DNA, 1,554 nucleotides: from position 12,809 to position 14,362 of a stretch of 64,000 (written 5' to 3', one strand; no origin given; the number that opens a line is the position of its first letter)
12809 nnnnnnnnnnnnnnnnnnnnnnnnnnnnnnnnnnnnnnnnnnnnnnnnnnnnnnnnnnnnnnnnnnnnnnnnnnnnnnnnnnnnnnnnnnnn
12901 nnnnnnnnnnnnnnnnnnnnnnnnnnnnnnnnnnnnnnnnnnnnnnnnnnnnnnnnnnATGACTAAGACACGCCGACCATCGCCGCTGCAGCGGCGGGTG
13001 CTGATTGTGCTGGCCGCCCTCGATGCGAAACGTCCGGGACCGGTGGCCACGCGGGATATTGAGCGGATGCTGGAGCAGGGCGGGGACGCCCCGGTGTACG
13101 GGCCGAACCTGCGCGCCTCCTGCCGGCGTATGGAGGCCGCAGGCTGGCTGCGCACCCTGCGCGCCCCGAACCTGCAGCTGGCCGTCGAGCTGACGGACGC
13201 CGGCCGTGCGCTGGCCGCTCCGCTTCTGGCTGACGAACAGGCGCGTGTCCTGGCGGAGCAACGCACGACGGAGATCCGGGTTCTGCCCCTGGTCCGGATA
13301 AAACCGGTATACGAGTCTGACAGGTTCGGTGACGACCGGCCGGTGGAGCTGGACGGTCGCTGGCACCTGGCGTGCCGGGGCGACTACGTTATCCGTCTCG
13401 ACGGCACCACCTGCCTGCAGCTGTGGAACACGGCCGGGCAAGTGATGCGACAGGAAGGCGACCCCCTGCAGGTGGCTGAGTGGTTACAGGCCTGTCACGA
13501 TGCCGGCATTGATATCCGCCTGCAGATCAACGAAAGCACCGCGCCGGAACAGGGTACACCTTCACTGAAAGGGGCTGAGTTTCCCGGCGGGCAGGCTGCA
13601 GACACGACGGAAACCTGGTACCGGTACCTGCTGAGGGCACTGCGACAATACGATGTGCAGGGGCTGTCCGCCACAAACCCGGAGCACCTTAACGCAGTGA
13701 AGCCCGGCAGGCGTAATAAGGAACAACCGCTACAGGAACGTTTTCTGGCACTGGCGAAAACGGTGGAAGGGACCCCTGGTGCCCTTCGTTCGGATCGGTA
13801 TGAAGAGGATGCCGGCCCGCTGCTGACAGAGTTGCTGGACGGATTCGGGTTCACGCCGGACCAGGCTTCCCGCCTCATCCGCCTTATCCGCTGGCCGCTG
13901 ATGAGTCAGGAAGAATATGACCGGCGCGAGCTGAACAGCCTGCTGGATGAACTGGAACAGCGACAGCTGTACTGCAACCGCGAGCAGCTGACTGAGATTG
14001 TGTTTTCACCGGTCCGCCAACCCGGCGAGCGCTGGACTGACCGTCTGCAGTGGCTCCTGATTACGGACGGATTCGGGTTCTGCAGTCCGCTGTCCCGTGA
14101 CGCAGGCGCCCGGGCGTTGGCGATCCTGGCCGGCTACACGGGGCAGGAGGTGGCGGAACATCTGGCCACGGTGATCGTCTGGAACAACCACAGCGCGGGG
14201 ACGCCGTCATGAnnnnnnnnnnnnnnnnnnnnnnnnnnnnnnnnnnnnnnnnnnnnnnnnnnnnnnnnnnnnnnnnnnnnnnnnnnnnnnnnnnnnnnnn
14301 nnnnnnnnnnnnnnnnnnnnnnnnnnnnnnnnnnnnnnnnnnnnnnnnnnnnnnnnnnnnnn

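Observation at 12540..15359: GC-rich, translationally coupled four-gene operon ending in a secreted SNase-like nuclease: candidate undescribed system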

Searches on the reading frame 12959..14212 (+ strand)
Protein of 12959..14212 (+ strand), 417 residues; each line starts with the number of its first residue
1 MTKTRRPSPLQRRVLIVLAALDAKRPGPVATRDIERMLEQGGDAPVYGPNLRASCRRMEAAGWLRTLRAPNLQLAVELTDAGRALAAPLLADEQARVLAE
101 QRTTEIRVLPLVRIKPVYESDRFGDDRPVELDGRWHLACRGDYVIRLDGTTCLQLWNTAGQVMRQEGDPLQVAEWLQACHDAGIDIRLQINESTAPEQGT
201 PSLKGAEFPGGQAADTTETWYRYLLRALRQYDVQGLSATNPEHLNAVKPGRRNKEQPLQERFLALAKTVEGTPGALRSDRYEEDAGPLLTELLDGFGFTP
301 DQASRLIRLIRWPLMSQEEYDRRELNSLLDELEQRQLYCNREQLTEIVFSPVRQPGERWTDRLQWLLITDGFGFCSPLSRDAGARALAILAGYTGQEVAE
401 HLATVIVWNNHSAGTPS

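Call 3: search_protein_families(library=pfam, proteins=[window:12959-14212:+], max_evalue=1)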
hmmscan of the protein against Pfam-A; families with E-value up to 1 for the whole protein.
window:12959-14212:+ (417 aa): 1 family
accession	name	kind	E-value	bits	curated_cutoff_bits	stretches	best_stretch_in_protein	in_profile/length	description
PF07848.18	PaaX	-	0.052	14.2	24.8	1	24-80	16-68/70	PaaX-like protein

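Call 4: search_protein_families(library=padloc, proteins=[window:12959-14212:+], max_evalue=1)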
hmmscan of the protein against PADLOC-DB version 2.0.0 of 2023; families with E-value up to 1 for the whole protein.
window:12959-14212:+ (417 aa): 0 families

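Call 7: search_protein_families(library=ncbifam, proteins=[window:12959-14212:+], max_evalue=1)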
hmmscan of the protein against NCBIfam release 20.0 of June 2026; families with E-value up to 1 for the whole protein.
window:12959-14212:+ (417 aa): 0 families

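Call 12: find_homologous_proteins(query=window:12959-14209:+)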
Query window:12959-14209:+ (417 aa): 571 proteins with E <= 0.001 among 8000 candidates; the best 120 are listed.
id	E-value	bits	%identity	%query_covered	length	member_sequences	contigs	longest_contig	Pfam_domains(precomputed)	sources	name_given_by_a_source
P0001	9.9e-266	899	95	100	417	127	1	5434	-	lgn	-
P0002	2.1e-245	832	89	100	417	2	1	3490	-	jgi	-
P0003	3.3e-242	822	87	100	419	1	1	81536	-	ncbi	ncbi:hypothetical protein ACTM6J_20385 [Citrobacter freundii]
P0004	3.4e-242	822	87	100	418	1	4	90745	-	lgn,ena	-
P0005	6.5e-242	821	88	100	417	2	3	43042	-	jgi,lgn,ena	-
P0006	2.1e-241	819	87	100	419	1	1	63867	-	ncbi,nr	ncbi:TPA: hypothetical protein NV419_004690 [Citrobacter freundii]|nr:hypothetical protein [Citrobac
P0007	2.1e-241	819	87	100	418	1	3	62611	-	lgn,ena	-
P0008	6.7e-241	818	87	100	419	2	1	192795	-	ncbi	ncbi:TPA: hypothetical protein ACWV6N_004405 [Salmonella enterica subsp. enterica serovar Muenchen]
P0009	2.6e-240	816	87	100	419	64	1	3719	-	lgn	-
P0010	2.9e-238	809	87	100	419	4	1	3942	-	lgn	-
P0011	3.1e-238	809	87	99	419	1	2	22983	-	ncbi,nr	ncbi:hypothetical protein J6187_004661 [Salmonella enterica]|nr:hypothetical protein [Salmonella ent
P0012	3.1e-238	809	87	99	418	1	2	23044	-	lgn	-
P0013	8.3e-237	804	86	100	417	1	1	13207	-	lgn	-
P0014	1.7e-234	796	85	100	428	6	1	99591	-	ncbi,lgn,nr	ncbi:TPA: hypothetical protein N5L31_003897 [Enterobacter bugandensis]|nr:hypothetical protein [Ente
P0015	3.1e-231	786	85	98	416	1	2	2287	-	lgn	-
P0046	1.7e-177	609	72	100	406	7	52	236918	-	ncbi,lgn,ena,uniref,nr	ncbi:hypothetical protein RFI20_005288 [Klebsiella pneumoniae]|uniref:YdeA protein n=1 Tax=Cronobact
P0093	7.7e-175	600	71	100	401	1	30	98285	-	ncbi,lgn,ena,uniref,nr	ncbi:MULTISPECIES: hypothetical protein [Enterobacter cloacae complex]|uniref:hypothetical protein n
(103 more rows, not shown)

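Call 29: find_related_loci(query=window:12959-14209:+, collection=genome_contigs, flank=8000)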
Query window:12959-14209:+ (417 aa) in genome_contigs; peptide patterns used: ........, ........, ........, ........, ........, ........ (x = any residue, [..] = any of these).
112 stretches matched a pattern; 2 encode a relative of the query (tblastn E <= 1e-3); 2 distinct loci.
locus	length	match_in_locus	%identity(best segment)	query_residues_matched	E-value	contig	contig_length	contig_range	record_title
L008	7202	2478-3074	74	1-199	2e-90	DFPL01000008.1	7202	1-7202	MAG TPA_asm: Enterobacteriaceae bacterium UBA3516 UBA3516_contig_884, whole genome shotgun sequence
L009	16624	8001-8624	74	2-213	1e-89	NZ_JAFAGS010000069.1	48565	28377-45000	MAG: Pluralibacter sp. isolate CP_BE_BS_1 BE_BS_k147_5208438, whole genome shotgun sequence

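Call 43: search_solved_structures(query=A2, max_evalue=1, show_alignments=2)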
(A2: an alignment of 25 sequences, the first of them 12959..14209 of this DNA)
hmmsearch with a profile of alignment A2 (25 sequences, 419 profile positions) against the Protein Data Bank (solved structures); distinct sequences matched with E-value up to 1: 1.
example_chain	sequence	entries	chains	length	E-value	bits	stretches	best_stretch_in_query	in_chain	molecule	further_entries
3koj_A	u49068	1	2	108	0.44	12.6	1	280-352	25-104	uncharacterized protein ycf41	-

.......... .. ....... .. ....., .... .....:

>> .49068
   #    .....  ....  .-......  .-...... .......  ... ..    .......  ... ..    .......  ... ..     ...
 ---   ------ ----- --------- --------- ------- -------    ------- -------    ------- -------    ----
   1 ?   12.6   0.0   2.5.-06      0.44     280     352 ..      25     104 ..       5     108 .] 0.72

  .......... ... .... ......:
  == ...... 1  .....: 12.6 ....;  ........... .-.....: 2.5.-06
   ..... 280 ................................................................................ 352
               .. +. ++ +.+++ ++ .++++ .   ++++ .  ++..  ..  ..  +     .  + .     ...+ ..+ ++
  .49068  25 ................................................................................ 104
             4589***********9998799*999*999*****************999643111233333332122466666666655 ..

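Call 44: search_protein_representatives(protein=window:12959-14209:+)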
Query: 417 residues. Proteins with E-value up to 0.001 (for the whole library): 257; up to 1e-10: 166; up to 1e-30: 57. The best 150 are listed.
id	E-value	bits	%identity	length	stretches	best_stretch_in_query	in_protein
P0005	2.1e-242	820.8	88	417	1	1-417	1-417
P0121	5.6e-119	414.3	59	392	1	2-395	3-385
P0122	3.5e-99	349.1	59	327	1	3-333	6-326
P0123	1.4e-91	324.0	52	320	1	4-321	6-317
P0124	1.1e-88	314.5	44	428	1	2-409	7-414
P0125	9.0e-84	298.3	59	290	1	142-410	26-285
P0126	2.8e-78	280.2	57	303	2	4-200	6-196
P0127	7.8e-78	278.7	79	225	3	1-151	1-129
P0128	1.0e-63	232.2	78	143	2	1-79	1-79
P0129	8.2e-62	226.0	78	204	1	36-207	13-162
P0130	3.4e-60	220.6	81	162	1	3-154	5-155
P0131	2.5e-56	207.9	56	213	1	4-197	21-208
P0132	3.5e-56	207.4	77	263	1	65-200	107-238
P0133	7.3e-55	203.1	76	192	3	83-168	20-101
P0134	1.4e-54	202.2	58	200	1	4-199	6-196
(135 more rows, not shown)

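Call 45: predict_structure(alignment_id=A2)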
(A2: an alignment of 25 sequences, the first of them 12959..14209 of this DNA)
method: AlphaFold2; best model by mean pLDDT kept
length: 417 residues; sequences in the alignment: 25
mean_pLDDT: 58.6   pTM: 0.31
mean pLDDT of the five models: 58.6, 56.0, 55.1, 54.9, 53.4
residues with pLDDT >= 90: 12; 70-90: 151; 50-70: 69; < 50: 185
segments of 3 or more residues with pLDDT < 50: 1-3, 100-171, 176-221, 224-251, 269-285, 309-314, 411-417
pLDDT, mean of each block of 10 residues (from residue 1): 65 87 82 78 60 86 79 80 89 68 32 31 34 38 37 34 37 47 38 29 28 36 48 35 32 51 50 41 51 63 55 58 84 86 86 79 84 76 81 85 75 37
secondary structure, 60 per line:
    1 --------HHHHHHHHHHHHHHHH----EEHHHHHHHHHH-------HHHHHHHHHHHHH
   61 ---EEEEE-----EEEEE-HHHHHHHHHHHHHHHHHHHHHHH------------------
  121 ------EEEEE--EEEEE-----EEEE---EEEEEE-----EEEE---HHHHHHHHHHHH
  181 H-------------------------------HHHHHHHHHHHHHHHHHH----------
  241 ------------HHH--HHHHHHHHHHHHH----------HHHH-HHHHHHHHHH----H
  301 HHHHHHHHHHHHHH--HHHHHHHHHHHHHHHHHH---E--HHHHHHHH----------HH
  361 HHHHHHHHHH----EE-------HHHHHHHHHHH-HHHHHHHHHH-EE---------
elements in order: H9-24 H31-40 H48-60 E64-68 E74-78 H80-102 E127-131 E134-138 E144-147 E151-156 E162-165 H169-181 H213-230 H258-270 H281-284 H286-295 H300-314 H317-334 H341-348 H359-370 H384-394 H396-405

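Call 49: fold_search(model_id=the predicted structure, library=pdb)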
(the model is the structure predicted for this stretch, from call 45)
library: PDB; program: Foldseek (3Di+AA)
matches with E <= 10: 856; with E <= 0.001: 0
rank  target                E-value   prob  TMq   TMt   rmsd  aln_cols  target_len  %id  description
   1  8ylg_A                4.5e-03  1.00  0.18  0.42   3.8       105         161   28  Crystal structure of Burkholderia thailandensis MftR in complex with operator DNA (released 2024-11-13)
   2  8ylg_B                4.8e-03  1.00  0.18  0.42   3.7       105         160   28  Crystal structure of Burkholderia thailandensis MftR in complex with operator DNA (released 2024-11-13)
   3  9h9y                  5.6e-03  1.00  0.18  0.62   5.5       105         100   18  Crystal structure of metal-free LmrR_V15Bpy variant BVS in a closed state (released 2025-03-05)
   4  1tbx_A                7.9e-03  1.00  0.19  0.70   3.1        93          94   17  Crystal structure of SSV1 F-93 (released 2004-07-13)
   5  3elk_B                9.7e-03  1.00  0.17  0.54   5.3       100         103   17  Crystal structure of putative transcriptional regulator TA0346 from Thermoplasma acidophilum (released 2008-09-30)
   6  3l7w                  1.1e-02  1.00  0.19  0.60   5.1       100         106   18  The Crystal Structure of smu.1704 from Streptococcus mutans UA159 (released 2010-12-08)
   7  1yyv_A                1.3e-02  1.00  0.19  0.62   3.1        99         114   19  Putative transcriptional regulator ytfH from Salmonella typhimurium (released 2005-04-05)
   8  4esf                  1.3e-02  1.00  0.18  0.66   4.4        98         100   16  Crystal structure of PadR-like transcriptional regulator (BCE3449) from Bacillus cereus strain ATCC 10987 (released 2012-12-05)
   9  4ejo_A                1.5e-02  1.00  0.17  0.52   5.0       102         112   20  Crystal structure of padr family transcriptional regulator from Eggerthella lenta DSM 2243 (released 2012-04-25)
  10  1tbx_B                1.6e-02  1.00  0.18  0.66   5.0       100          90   16  Crystal structure of SSV1 F-93 (released 2004-07-13)
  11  3eco_A                1.9e-02  1.00  0.17  0.48   4.0        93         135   19  Crystal structure of MepR, a transcription regulator of the Staphylococcus aureus multidrug efflux pump MepA (released 2009-02-10)
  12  3elk_A                1.9e-02  1.00  0.17  0.55   5.9       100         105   23  Crystal structure of putative transcriptional regulator TA0346 from Thermoplasma acidophilum (released 2008-09-30)
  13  5aip_A                2.0e-02  1.00  0.19  0.52   2.8       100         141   21  Crystal structure of NadR in complex with 4-hydroxyphenylacetate (released 2016-03-02)
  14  3bpx_B                2.1e-02  1.00  0.15  0.41   6.0       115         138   15  Crystal Structure of MarR (released 2008-05-20)
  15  1s3j_B                2.5e-02  1.00  0.17  0.44   4.4        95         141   21  X-ray crystal structure of YusO protein from Bacillus subtilis (released 2004-04-13)
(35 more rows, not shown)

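Call 53: find_encoding_contigs(protein=P0046, flank=4000, max_places=6)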
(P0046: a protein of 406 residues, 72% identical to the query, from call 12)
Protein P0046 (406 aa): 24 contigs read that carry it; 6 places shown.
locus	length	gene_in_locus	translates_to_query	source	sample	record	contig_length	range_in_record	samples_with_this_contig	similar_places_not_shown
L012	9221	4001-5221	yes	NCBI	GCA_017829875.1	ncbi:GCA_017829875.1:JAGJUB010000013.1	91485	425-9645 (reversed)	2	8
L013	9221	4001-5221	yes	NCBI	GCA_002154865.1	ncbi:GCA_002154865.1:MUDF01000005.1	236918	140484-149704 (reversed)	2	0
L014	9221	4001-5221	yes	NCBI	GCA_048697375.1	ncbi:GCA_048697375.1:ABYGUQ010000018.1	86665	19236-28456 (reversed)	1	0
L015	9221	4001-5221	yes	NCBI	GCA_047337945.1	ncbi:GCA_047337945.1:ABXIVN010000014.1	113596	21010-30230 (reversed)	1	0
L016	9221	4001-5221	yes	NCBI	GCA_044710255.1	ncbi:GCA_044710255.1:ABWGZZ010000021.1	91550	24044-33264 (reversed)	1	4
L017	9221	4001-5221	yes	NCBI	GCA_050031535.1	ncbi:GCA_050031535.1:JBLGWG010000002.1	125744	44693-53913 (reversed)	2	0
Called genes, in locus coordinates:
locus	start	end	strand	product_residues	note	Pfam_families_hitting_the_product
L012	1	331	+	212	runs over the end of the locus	PF00448:SRP54, PF01656:CbiA, PF02374:ArsA_ATPase (faint), PF07015:VirC1 (weak), PF09140:MipZ, PF10609:ParA (weak), PF13614:AAA_31 (weak)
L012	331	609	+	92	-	-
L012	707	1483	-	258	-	PF00589:Phage_integrase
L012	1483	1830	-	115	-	-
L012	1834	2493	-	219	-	-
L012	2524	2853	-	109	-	-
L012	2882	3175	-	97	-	-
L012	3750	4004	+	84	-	-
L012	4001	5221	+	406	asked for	-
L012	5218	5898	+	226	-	PF21818:DUF6884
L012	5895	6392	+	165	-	PF00565:SNase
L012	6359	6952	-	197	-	PF02586:SRAP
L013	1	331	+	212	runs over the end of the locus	PF00448:SRP54, PF01656:CbiA, PF02374:ArsA_ATPase (faint), PF07015:VirC1 (weak), PF09140:MipZ, PF10609:ParA (weak), PF13614:AAA_31 (weak)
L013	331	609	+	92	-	-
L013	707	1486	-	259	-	PF00589:Phage_integrase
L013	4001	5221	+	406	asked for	-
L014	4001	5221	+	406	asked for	-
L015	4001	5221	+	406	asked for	-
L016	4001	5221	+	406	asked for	-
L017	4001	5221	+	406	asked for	-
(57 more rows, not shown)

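Call 54: find_encoding_contigs(protein=P0093, flank=4000, max_places=6)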
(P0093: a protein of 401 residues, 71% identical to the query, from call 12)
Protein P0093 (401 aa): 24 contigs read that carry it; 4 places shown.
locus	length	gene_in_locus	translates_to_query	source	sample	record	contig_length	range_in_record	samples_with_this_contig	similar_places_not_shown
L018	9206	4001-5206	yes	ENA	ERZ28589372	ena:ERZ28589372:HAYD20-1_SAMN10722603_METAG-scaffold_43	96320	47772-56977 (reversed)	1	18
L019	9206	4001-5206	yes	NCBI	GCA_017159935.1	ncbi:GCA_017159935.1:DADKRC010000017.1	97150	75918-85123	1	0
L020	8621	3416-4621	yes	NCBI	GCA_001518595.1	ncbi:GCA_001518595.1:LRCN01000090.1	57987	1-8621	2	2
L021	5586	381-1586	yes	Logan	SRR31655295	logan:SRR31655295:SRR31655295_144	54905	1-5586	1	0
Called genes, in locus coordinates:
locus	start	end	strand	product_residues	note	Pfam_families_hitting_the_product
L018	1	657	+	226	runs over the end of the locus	PF00072:Response_reg, PF00486:Trans_reg_C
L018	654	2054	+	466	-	PF21085:CusS, PF00672:HAMP, PF00512:HisKA, PF02518:HATPase_c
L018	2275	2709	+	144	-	PF27346:PcoE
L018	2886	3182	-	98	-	PF05016:ParE_toxin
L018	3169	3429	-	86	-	PF01402:RHH_1 (faint), PF03693:ParD_antitoxin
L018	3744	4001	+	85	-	-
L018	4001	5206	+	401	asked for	-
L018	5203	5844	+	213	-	PF21818:DUF6884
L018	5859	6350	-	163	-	PF04352:ProQ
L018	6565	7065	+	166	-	-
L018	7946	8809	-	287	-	PF02387:IncFII_repA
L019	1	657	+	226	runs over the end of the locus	PF00072:Response_reg, PF00486:Trans_reg_C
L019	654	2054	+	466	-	PF21085:CusS, PF00672:HAMP, PF00512:HisKA, PF02518:HATPase_c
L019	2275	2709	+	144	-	PF27346:PcoE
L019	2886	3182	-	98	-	PF05016:ParE_toxin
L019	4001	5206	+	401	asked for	-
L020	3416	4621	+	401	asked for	-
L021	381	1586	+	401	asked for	-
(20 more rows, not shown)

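Call 71: search_protein_families(library=phrogs, proteins=[window:12959-14209:+], max_evalue=0.01)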
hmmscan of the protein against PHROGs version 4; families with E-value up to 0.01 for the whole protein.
window:12959-14209:+ (417 aa): 1 family
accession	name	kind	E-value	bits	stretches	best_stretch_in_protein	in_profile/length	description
phrog_19460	-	unknown function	6.2e-06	27.5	1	18-92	3-78/88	-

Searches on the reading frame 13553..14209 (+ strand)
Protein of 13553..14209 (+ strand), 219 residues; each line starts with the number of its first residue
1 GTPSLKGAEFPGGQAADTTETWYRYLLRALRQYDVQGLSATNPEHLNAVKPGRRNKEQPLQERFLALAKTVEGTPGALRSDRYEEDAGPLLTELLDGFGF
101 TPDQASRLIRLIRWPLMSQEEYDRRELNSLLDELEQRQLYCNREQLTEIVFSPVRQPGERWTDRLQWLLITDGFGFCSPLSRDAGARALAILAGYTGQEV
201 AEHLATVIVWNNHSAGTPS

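Call 78: predict_structure(alignment_id=A4)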
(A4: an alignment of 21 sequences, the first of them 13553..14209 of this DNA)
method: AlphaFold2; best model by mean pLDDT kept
length: 219 residues; sequences in the alignment: 21
mean_pLDDT: 82.7   pTM: 0.59
mean pLDDT of the five models: 82.7, 68.1, 67.8, 67.7, 65.2
residues with pLDDT >= 90: 80; 70-90: 114; 50-70: 5; < 50: 20
segments of 3 or more residues with pLDDT < 50: 1-4, 6-14, 213-219
pLDDT, mean of each block of 10 residues (from residue 1): 42 56 90 87 86 80 91 84 88 91 93 87 91 92 91 84 91 82 86 90 85 46
secondary structure, 60 per line:
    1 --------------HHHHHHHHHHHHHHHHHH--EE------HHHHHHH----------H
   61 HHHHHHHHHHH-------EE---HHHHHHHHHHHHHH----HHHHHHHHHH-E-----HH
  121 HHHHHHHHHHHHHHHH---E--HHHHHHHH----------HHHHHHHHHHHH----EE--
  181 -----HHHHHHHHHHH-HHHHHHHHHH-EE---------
elements in order: H15-32 H43-49 H60-71 H84-97 H102-111 H119-136 H143-150 H161-172 H186-196 H198-207
